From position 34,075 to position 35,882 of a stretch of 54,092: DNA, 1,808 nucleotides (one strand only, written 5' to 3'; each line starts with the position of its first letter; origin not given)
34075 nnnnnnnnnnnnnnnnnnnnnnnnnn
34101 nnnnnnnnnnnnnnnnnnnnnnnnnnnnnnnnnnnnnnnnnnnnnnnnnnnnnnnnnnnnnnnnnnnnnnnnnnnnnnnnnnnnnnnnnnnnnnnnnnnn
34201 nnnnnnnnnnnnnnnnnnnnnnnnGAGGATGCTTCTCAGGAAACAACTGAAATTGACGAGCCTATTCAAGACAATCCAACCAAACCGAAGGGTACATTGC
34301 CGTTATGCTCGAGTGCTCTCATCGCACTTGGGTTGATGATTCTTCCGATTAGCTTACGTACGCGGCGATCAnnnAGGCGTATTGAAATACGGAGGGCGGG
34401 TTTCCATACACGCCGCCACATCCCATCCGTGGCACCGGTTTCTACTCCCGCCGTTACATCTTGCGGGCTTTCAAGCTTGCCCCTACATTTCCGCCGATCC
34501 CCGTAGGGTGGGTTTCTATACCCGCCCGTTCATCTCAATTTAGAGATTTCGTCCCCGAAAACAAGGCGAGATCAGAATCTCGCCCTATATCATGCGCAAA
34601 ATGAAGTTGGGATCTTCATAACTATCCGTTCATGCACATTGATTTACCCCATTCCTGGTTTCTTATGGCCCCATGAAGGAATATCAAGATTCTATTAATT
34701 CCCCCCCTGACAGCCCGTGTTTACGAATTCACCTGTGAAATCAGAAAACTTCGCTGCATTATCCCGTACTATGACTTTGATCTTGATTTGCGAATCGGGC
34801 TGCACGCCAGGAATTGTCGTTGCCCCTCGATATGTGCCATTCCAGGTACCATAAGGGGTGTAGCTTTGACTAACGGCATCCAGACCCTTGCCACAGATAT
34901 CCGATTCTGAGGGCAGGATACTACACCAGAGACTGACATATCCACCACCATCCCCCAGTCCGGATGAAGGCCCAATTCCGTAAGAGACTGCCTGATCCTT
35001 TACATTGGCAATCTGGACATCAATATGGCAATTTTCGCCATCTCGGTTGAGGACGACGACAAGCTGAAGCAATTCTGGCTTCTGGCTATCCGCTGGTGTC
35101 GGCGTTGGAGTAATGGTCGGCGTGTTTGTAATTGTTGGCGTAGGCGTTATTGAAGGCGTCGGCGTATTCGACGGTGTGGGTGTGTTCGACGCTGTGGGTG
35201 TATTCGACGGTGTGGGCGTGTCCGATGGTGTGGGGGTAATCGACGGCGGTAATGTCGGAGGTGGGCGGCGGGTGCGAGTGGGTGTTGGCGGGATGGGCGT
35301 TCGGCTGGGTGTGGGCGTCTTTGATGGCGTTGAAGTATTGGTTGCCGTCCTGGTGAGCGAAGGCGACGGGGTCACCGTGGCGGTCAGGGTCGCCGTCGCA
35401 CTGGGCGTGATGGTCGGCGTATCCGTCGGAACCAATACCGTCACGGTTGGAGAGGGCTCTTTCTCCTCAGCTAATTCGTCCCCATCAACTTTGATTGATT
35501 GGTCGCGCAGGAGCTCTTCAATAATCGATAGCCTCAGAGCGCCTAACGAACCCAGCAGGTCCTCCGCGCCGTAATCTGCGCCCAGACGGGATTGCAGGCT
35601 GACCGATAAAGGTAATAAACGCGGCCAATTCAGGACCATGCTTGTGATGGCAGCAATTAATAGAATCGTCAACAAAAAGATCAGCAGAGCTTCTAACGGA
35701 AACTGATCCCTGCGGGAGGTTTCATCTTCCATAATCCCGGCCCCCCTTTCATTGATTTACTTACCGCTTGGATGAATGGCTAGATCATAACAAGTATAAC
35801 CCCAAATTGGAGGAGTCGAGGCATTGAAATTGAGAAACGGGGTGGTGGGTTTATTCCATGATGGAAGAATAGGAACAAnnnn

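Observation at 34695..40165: Co-directional cluster: sortase, small TM protein, Cache-HAMP pseudo-cyclase and two paralogous TP-linker surface proteins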

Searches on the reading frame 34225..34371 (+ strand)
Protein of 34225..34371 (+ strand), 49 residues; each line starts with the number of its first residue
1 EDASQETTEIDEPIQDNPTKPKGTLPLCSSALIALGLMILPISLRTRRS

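Call 65: search_protein_families(library=ncbifam, proteins=[window:34225-34371:+], max_evalue=10)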
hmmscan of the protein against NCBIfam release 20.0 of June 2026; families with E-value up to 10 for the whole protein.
seq(49 aa): 0 families

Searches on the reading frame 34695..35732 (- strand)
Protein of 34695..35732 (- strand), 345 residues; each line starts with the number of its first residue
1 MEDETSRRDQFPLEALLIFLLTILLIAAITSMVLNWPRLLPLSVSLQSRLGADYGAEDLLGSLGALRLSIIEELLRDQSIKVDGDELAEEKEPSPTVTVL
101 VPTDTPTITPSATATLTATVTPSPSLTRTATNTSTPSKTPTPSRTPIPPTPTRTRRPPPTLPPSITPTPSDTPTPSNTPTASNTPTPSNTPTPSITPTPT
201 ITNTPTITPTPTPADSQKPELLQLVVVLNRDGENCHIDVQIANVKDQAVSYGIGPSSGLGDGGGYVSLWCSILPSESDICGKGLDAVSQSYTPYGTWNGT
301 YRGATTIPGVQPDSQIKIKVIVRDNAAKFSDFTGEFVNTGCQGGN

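Call 3: search_protein_families(library=pfam, proteins=[window:34695-35732:-], max_evalue=0.01)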
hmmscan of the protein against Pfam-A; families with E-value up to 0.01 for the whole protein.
window:34695-35732:- (345 aa): 0 families

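Call 4: search_protein_families(library=ncbifam, proteins=[window:34695-35732:-], max_evalue=0.01)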
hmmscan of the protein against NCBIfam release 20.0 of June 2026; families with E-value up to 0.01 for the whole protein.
window:34695-35732:- (345 aa): 0 families

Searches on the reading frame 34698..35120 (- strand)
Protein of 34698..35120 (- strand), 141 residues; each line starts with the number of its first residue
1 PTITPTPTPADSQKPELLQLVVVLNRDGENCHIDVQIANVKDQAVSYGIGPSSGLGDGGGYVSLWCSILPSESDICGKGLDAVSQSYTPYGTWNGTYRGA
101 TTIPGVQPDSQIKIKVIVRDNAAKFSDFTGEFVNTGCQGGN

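Call 24: find_homologous_proteins(query=window:34698-35120:-, max_evalue=0.001)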
Query window:34698-35120:- (141 aa): 1 proteins with E <= 0.001 among 14 candidates.
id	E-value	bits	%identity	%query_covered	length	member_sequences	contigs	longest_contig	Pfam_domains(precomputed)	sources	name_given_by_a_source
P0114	3.9e-78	278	98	89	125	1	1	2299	-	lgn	-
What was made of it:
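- Tried and rejected: Word-indexed homologue search with A's C-terminal domain: one near-identical fragment only (call 24).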
